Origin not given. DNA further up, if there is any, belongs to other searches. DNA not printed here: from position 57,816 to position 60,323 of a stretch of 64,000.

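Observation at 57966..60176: Secreted single-chain fusion of an S41/PDZ serine protease and an intact caspase-like cysteine protease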

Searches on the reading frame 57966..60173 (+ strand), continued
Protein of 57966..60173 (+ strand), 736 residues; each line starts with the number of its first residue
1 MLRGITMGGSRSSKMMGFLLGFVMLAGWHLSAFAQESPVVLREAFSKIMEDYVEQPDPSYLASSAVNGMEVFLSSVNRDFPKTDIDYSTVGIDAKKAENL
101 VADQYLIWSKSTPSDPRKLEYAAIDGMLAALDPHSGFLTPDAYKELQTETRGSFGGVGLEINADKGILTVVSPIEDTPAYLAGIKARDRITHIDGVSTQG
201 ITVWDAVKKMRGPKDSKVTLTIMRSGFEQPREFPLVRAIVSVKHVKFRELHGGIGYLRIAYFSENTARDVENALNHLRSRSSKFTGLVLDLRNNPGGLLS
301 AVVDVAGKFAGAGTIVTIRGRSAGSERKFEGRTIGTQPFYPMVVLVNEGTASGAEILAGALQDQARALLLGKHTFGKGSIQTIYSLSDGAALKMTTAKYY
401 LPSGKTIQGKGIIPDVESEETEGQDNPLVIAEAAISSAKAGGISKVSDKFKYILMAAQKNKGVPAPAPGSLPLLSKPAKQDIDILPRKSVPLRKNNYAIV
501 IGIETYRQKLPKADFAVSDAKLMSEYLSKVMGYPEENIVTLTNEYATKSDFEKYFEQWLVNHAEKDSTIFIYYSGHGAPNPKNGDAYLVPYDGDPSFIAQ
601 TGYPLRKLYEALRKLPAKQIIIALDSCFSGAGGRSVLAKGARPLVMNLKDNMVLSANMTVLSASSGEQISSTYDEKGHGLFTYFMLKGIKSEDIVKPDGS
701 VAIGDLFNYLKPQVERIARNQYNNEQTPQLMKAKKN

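Call 16: find_encoding_contigs(protein=P0004, flank=8000, max_places=2)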
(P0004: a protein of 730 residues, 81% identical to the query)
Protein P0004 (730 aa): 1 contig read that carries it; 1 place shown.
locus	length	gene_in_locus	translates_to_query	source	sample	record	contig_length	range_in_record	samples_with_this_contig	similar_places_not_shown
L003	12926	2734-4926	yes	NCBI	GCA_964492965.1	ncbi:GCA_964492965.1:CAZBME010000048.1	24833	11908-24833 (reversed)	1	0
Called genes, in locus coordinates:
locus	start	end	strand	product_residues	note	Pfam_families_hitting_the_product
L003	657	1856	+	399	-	PF01969:Ni_insertion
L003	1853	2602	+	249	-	PF00731:AIRC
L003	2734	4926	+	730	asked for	PF00595:PDZ, PF13180:PDZ_2 (weak), PF17820:PDZ_6, PF03572:Peptidase_S41, PF00656:Peptidase_C14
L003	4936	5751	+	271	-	PF14326:DUF4384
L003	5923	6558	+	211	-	PF13411:MerR_1 (faint)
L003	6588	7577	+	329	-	PF00478:IMPDH (faint), PF03060:NMO, PF01070:FMN_dh (weak)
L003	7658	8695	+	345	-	PF00478:IMPDH, PF03060:NMO, PF01070:FMN_dh (faint)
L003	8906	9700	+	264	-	PF00106:adh_short, PF08659:KR, PF13561:adh_short_C2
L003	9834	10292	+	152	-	PF01575:MaoC_dehydratas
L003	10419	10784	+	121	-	-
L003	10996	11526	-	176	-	PF13207:AAA_17 (weak)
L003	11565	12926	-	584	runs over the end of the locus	PF01979:Amidohydro_1, PF07969:Amidohydro_3 (weak), PF13382:Adenine_deam_C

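Call 17: find_encoding_contigs(protein=P0010, flank=8000, max_places=2)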
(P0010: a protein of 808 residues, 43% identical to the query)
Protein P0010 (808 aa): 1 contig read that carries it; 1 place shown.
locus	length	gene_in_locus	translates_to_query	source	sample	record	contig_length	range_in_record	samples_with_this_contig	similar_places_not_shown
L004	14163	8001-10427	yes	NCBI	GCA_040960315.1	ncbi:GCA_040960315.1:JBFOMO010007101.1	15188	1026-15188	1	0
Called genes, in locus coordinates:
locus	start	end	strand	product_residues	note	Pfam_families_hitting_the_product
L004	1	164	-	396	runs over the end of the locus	?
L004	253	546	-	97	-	PF02049:FliE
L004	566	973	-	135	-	PF00460:Flg_bb_rod, PF06429:Flg_bbr_C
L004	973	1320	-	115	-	PF00460:Flg_bb_rod (weak)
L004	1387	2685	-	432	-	PF00072:Response_reg, PF00158:Sigma54_activat, PF14532:Sigma54_activ_2, PF25601:AAA_lid_14, PF02954:HTH_8, PF18024:HTH_50 (faint)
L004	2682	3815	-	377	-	PF00989:PAS (faint), PF00512:HisKA, PF02518:HATPase_c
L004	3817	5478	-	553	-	PF13428:TPR_14 (faint), PF07719:TPR_2 (faint), PF13181:TPR_8 (faint), PF13424:TPR_12 (faint), PF13432:TPR_16 (faint), PF14559:TPR_19 (faint), PF13174:TPR_6 (faint)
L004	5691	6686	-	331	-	PF00158:Sigma54_activat, PF14532:Sigma54_activ_2, PF07728:AAA_5 (weak), PF25601:AAA_lid_14, PF02954:HTH_8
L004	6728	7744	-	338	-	PF00817:IMS, PF11798:IMS_HHH, PF21999:IMS_HHH_1, PF11799:IMS_C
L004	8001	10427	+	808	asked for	PF00595:PDZ, PF13180:PDZ_2, PF17820:PDZ_6, PF03572:Peptidase_S41, PF00656:Peptidase_C14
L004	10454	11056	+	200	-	PF00156:Pribosyltran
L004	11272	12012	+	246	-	PF03744:BioW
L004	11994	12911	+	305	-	PF00781:DAGK_cat, PF19279:YegS_C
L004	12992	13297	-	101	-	PF05016:ParE_toxin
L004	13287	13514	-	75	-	PF09720:Unstab_antitox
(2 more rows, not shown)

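Call 18: find_encoding_contigs(protein=P0007, flank=8000, max_places=2)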
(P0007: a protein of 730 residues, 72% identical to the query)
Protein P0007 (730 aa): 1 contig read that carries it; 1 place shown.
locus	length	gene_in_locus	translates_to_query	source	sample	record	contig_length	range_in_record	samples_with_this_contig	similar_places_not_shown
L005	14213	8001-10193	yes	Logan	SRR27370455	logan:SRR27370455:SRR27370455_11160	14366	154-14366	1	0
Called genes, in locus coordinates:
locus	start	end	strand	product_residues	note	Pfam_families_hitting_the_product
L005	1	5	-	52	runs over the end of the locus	?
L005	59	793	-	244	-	PF02663:FmdE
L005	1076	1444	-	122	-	-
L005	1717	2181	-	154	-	-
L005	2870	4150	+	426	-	PF13483:Lactamase_B_3, PF12706:Lactamase_B_2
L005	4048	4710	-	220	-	PF07947:YhhN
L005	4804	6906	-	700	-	PF02629:CoA_binding, PF13380:CoA_binding_2, PF13607:Succ_CoA_lig, PF13549:ATP-grasp_5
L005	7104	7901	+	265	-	PF00106:adh_short, PF08659:KR, PF01370:Epimerase, PF13561:adh_short_C2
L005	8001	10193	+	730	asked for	PF00595:PDZ, PF13180:PDZ_2 (weak), PF17820:PDZ_6, PF03572:Peptidase_S41, PF00656:Peptidase_C14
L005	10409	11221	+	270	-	PF13505:OMP_b-brl (weak)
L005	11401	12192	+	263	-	-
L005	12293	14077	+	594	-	PF01144:CoA_trans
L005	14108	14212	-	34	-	?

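Call 24: find_related_loci(query=window:57966-60173:+, collection=genome_contigs, flank=6000)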
Query window:57966-60173:+ (736 aa) in genome_contigs; peptide patterns used: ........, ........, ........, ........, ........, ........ (x = any residue, [..] = any of these).
36 stretches matched a pattern; 15 encode a relative of the query (tblastn E <= 1e-3); 15 distinct loci.
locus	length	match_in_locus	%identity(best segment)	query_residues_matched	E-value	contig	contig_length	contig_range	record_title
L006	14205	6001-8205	81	2-736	0e+0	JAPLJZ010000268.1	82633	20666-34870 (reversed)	MAG: Deltaproteobacteria bacterium isolate LacPavin_0419_WC70S_MAG_52_23 LacPavin_0419_WC70S_scaffold_199674, whole geno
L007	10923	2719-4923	80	2-736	0e+0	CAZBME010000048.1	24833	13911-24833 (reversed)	MAG TPA_asm: uncultured Syntrophaceae bacterium isolate SRP302447_co2_781 genome assembly, contig: NODE_5556_length_2483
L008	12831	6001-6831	80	467-736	2e-144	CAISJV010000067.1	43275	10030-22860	MAG: uncultured delta proteobacterium isolate AlinenLipids_bin-9048 genome assembly, contig: bin-9048:67/95, whole genom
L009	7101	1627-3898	76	478-736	5e-130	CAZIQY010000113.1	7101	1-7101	MAG TPA_asm: uncultured Syntrophaceae bacterium isolate SRP098346_co1_212 genome assembly, contig: NODE_14804_length_710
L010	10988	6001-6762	77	481-734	4e-128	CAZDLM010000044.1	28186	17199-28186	MAG TPA_asm: uncultured Syntrophaceae bacterium isolate SRP263991_co1_532 genome assembly, contig: NODE_2102_length_2818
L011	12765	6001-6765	69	481-735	3e-118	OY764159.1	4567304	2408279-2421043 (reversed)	MAG: Syntrophales bacterium isolate 28fc5764-0b9a-428c-a12f-8ca866e14e1d genome assembly, chromosome: 1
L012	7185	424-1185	60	468-729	2e-99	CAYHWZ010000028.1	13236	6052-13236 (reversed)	MAG TPA_asm: uncultured Elusimicrobia bacterium isolate ERP119705_co15_595 genome assembly, contig: NODE_5286_length_132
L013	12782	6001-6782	76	479-736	8e-97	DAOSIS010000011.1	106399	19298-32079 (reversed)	MAG TPA_asm: Syntrophales bacterium isolate AMR_MDS_1695 NODE_206_length_106399_cov_8.056571, whole genome shotgun seque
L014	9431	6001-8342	59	432-729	8e-96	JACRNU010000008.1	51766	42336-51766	MAG: Elusimicrobia bacterium isolate NC_groundwater_1943_Pr3_S-0.2um_66_9 scaffold_153261, whole genome shotgun sequence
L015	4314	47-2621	59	479-734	9e-94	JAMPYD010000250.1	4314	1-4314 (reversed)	MAG: Elusimicrobiota bacterium isolate R2F_R2FSRR_metabat.61 R2F_C13223, whole genome shotgun sequence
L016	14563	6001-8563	58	471-734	9e-93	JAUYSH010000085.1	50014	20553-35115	MAG: Elusimicrobiota bacterium isolate C5_metabat.bin.68 C5_k141_117095, whole genome shotgun sequence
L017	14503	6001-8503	56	479-734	3e-90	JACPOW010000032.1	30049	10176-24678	MAG: Elusimicrobia bacterium isolate NC_groundwater_611_Pr5_B-0.1um_68_12 alan_book_18_scaffold_28997, whole genome shot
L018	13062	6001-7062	45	67-427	2e-89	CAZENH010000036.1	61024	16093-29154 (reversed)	MAG TPA_asm: uncultured Myxococcales bacterium isolate binchicken_co150_700 genome assembly, contig: NODE_927_length_610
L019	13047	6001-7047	46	68-422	1e-87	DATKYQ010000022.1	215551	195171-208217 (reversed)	MAG TPA_asm: Myxococcota bacterium isolate SMAG_U14223 k141_4045411, whole genome shotgun sequence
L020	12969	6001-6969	48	104-426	3e-87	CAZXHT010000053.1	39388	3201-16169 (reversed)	MAG TPA_asm: uncultured Myxococcales bacterium isolate binchicken_co100_415 genome assembly, contig: NODE_1439_length_39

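Call 37: predict_structure(alignment_id=A2)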
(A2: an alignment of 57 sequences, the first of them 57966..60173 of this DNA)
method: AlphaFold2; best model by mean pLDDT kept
length: 736 residues; sequences in the alignment: 57
mean_pLDDT: 83.3   pTM: 0.59
mean pLDDT of the five models: 83.3, 81.9, 81.8, 81.7, 80.1
residues with pLDDT >= 90: 370; 70-90: 240; 50-70: 77; < 50: 49
segments of 3 or more residues with pLDDT < 50: 1-4, 6-9, 29-31, 149-151, 468-478, 629-646, 667-669
pLDDT, mean of each block of 10 residues (from residue 1): 45 71 68 66 97 95 97 90 92 96 94 84 96 91 70 75 85 83 90 95 90 94 93 93 86 91 91 87 84 87 90 85 88 66 92 92 90 86 93 94 86 89 84 85 63 87 56 44 84 96 72 80 95 95 87 96 96 83 76 68 90 97 71 32 47 86 63 80 94 91 95 89 78 74
secondary structure, 60 per line:
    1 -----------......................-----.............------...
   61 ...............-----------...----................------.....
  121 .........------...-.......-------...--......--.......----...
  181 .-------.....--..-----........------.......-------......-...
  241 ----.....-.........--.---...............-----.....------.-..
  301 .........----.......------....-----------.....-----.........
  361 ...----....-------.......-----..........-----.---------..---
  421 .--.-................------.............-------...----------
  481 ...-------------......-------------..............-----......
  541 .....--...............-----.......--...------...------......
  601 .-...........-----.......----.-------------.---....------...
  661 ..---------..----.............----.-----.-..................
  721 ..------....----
elements in order (helices of 4 or more, strands of 3 or more residues): H12-33 H39-51 H58-75 H94-109 H116-129 E136-138 H140-146 E154-156 E159-164 E167-173 H178-181 E189-193 H203-210 E217-223 E231-236 E238-240 E245-249 E254-259 H266-280 E286-290 H299-309 E314-320 E327-330 E342-346 H352-363 E368-371 E379-385 E391-400 H426-441 H448-460 E497-502 H516-529 E538-542 H548-562 E568-574 E577-579 E586-588 H595-601 H605-613 E619-625 H648-651 E658-662 H680-690 H703-722 E729-732
